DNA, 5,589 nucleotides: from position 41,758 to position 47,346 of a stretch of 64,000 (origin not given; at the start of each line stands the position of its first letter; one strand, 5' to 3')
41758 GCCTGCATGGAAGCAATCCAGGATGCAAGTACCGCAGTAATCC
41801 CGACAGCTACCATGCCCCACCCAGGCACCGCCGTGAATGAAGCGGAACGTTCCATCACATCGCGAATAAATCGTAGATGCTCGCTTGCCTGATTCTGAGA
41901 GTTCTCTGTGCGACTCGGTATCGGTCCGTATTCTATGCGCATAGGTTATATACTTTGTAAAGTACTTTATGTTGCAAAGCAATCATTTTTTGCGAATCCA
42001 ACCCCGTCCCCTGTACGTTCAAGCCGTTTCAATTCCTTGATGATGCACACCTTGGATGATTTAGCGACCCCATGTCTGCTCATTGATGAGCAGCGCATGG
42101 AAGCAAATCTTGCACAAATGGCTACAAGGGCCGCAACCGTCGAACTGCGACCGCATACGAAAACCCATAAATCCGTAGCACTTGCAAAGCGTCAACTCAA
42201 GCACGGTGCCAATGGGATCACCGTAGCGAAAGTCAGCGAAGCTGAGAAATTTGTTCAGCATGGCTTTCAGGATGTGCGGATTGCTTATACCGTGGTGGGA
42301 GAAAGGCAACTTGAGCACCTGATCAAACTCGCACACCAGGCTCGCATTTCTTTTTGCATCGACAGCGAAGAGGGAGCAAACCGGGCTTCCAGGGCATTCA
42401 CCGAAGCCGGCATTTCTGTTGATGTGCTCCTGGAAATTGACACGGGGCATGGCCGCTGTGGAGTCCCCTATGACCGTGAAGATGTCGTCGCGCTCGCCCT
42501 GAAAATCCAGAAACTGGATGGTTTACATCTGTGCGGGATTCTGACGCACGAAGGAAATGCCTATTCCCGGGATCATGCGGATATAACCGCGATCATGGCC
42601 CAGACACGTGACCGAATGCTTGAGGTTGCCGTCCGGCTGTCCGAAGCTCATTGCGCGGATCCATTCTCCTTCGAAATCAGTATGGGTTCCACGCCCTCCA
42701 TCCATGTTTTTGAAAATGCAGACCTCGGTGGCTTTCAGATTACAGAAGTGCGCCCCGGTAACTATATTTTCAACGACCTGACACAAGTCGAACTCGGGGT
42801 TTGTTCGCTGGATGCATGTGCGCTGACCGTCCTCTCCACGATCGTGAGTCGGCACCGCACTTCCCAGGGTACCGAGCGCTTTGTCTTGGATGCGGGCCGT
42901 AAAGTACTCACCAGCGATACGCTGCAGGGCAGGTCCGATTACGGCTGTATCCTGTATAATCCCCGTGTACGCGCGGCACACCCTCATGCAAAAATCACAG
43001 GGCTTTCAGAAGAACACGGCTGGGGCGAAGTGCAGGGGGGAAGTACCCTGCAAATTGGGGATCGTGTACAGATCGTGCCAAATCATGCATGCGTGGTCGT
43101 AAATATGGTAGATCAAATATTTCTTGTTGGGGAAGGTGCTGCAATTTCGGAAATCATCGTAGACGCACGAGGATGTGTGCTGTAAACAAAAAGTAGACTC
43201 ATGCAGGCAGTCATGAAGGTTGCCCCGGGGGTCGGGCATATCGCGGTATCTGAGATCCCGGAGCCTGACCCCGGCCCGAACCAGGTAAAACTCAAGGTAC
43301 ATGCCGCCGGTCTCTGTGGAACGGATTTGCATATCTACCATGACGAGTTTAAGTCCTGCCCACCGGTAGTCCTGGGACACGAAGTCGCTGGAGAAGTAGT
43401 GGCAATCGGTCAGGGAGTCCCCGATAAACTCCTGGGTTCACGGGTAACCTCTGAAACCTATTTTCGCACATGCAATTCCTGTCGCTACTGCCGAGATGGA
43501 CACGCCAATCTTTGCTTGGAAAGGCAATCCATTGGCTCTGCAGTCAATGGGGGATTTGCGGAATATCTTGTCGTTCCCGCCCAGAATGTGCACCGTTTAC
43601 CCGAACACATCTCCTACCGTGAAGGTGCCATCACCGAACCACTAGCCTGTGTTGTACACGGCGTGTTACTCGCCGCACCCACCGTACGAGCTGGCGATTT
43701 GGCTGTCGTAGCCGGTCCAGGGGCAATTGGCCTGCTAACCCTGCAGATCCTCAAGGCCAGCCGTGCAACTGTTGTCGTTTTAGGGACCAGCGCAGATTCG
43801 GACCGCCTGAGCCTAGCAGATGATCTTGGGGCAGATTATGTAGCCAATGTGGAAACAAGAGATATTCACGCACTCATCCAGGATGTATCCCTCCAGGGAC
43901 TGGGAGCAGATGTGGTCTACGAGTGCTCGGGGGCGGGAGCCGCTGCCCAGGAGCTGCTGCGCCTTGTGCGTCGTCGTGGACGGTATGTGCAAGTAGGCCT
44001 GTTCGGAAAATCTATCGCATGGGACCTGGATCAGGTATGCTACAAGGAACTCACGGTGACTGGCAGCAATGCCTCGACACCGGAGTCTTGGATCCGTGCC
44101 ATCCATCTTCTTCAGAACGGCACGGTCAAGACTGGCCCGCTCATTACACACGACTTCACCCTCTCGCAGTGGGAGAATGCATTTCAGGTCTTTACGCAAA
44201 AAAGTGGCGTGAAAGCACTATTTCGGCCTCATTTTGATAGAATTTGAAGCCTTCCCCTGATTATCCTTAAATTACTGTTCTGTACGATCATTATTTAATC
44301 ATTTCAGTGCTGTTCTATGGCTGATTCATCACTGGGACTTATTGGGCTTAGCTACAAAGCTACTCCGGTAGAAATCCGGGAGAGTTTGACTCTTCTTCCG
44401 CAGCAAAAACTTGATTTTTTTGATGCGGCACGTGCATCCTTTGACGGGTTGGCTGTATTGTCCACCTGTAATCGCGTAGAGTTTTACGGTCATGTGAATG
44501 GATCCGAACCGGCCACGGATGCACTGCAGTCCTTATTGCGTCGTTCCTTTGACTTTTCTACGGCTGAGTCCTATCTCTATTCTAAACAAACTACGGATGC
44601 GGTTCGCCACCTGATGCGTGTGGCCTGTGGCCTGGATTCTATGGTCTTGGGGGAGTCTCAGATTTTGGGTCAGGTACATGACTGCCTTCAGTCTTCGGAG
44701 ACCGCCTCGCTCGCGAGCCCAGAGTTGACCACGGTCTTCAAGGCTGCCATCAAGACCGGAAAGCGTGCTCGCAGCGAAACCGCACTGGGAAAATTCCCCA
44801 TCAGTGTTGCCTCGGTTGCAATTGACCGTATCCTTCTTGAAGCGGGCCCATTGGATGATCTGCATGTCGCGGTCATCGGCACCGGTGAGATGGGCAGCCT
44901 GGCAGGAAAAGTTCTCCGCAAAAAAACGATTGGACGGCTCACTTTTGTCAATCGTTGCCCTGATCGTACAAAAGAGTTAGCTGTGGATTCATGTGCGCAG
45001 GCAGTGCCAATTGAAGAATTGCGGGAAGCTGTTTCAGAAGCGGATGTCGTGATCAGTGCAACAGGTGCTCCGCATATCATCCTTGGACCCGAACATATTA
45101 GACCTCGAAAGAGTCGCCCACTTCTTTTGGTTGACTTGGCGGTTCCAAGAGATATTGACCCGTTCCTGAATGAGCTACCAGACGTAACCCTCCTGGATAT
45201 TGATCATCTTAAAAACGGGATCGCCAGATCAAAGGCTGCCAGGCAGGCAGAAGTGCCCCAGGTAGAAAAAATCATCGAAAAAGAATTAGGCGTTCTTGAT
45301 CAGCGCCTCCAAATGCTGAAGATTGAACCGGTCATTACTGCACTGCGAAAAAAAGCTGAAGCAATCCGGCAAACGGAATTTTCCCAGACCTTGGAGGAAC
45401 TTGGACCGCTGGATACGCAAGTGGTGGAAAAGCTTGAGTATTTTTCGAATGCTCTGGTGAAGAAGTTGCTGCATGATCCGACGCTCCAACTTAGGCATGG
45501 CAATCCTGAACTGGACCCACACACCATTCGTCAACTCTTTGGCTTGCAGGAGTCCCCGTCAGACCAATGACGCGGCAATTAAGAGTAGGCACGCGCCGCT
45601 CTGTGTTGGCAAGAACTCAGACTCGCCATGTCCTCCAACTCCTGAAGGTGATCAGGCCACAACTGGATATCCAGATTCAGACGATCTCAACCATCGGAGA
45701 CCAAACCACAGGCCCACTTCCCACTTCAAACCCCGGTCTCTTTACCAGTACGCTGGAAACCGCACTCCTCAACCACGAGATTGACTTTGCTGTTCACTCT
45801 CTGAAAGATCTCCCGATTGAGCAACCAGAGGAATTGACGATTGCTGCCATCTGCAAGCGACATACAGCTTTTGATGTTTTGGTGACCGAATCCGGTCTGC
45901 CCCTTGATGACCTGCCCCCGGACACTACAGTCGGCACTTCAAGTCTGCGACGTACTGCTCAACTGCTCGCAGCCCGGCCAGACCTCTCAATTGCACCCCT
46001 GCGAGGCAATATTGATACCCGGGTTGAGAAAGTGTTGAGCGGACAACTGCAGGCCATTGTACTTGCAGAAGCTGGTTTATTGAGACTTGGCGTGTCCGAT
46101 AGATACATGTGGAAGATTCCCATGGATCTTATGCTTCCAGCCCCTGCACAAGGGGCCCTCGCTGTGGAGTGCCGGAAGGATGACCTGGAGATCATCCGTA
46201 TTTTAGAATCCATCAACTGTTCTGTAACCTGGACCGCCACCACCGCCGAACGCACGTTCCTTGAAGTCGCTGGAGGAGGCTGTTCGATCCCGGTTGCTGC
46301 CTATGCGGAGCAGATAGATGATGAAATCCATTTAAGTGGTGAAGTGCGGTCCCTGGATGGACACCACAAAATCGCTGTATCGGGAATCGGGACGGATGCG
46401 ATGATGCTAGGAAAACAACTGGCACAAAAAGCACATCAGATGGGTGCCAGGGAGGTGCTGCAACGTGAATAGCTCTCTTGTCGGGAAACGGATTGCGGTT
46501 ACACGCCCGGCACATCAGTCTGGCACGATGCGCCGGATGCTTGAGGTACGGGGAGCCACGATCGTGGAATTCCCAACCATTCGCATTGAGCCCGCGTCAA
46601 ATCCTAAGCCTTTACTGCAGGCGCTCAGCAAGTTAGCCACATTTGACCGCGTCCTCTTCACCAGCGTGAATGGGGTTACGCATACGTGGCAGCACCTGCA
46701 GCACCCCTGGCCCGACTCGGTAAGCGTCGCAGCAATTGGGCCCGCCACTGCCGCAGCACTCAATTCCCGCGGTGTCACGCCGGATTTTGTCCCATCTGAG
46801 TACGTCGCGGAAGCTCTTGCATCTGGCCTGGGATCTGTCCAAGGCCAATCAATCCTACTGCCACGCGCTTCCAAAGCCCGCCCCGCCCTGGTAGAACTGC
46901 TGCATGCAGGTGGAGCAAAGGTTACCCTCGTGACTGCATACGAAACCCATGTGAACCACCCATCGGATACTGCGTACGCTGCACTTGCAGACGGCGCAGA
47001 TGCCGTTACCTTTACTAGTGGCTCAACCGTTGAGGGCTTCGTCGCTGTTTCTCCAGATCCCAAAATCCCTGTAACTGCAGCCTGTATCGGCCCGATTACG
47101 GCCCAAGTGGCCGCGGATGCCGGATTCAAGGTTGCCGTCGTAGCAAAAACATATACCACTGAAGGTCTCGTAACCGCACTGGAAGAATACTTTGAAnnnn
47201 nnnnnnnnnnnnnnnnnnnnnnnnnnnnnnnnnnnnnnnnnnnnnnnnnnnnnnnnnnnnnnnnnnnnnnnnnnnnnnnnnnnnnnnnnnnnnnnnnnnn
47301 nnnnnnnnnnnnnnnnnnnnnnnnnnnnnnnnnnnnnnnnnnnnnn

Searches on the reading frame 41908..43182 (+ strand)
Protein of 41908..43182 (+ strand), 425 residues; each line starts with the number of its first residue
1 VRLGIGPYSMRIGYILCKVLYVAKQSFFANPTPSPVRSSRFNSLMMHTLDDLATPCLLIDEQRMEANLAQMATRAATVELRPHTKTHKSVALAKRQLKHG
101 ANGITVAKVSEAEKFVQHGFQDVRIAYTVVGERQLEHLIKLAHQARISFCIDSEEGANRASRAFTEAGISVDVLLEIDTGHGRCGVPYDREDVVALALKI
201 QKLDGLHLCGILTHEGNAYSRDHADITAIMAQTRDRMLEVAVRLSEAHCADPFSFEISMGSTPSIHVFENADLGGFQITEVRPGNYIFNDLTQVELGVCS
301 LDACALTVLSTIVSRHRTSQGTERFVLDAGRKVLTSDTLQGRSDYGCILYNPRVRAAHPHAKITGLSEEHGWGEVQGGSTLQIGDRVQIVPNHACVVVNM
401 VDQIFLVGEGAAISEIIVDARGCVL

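Call 24: search_protein_families(library=pfam, proteins=[window:41908-43182:+], max_evalue=0.00001)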
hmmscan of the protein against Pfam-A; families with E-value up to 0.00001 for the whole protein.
window:41908-43182:+ (425 aa): 2 families
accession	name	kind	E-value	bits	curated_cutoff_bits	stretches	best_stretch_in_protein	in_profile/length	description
PF01168.26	Ala_racemase_N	-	1e-28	101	24.1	1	59-288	1-216/220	Alanine racemase, N-terminal domain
PF14031.13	D-ser_dehydrat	-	4.9e-20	72.4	22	1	305-407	1-97/97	Putative serine dehydratase domain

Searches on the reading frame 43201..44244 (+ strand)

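Call 24: search_protein_families(library=pfam, proteins=[window:43201-44244:+], max_evalue=0.00001)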
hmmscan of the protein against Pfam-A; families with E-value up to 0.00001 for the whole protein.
window:43201-44244:+ (348 aa): 4 families
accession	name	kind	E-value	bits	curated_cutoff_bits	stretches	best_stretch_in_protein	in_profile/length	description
PF08240.17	ADH_N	-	9.5e-30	103.4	23.5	1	25-135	1-104/104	Alcohol dehydrogenase GroES-like domain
PF00107.32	ADH_zinc_N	-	7.2e-25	87.9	31.8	1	175-305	1-128/129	Zinc-binding dehydrogenase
PF16912.11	Glu_dehyd_C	-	5.5e-17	62.4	34.9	1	142-330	4-200/211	Glucose dehydrogenase C-terminus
PF13602.12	ADH_zinc_N_2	-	1.3e-07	33.1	27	1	209-331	1-123/134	Zinc-binding dehydrogenase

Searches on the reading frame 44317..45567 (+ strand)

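Call 24: search_protein_families(library=pfam, proteins=[window:44317-45567:+], max_evalue=0.00001)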
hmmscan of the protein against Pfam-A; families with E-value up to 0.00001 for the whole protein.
window:44317-45567:+ (417 aa): 3 families
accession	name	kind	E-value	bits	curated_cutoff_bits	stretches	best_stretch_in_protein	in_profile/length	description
PF05201.20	GlutR_N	-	1.5e-42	145.4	27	1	9-155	1-151/151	Glutamyl-tRNAGlu reductase, N-terminal domain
PF01488.26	Shikimate_DH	-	5.4e-30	104.7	24.3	1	178-300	9-137/138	Shikimate / quinate 5-dehydrogenase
PF00745.25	GlutR_dimer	-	3.8e-21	75.7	22.9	1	315-410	1-99/99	Glutamyl-tRNAGlu reductase, dimerisation domain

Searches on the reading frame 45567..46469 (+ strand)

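Call 24: search_protein_families(library=pfam, proteins=[window:45567-46469:+], max_evalue=0.00001)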
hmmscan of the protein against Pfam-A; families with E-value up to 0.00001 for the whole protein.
window:45567-46469:+ (301 aa): 2 families
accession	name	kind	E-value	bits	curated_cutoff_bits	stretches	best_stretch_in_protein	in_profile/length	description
PF01379.25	Porphobil_deam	-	1.2e-70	237.8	22.1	1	5-209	1-205/207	Porphobilinogen deaminase, dipyromethane cofactor binding domain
PF03900.20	Porphobil_deamC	-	9e-16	58.4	26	1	223-289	2-72/74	Porphobilinogen deaminase, C-terminal domain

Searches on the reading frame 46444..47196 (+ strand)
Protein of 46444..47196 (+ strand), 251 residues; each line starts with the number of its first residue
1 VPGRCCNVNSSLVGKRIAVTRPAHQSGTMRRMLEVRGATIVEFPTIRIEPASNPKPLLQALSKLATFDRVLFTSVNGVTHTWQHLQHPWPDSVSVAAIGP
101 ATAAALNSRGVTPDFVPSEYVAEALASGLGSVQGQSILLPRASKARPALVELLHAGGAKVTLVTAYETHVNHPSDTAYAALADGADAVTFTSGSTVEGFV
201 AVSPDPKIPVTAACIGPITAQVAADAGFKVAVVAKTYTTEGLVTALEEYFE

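Call 24: search_protein_families(library=pfam, proteins=[window:46444-47196:+], max_evalue=0.00001)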
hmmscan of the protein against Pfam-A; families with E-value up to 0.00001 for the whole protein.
window:46444-47196:+ (251 aa): 1 family
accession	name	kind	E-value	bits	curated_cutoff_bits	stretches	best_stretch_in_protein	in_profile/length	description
PF02602.20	HEM4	-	2.2e-59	200.8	27.5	1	29-243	3-230/231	Uroporphyrinogen-III synthase HemD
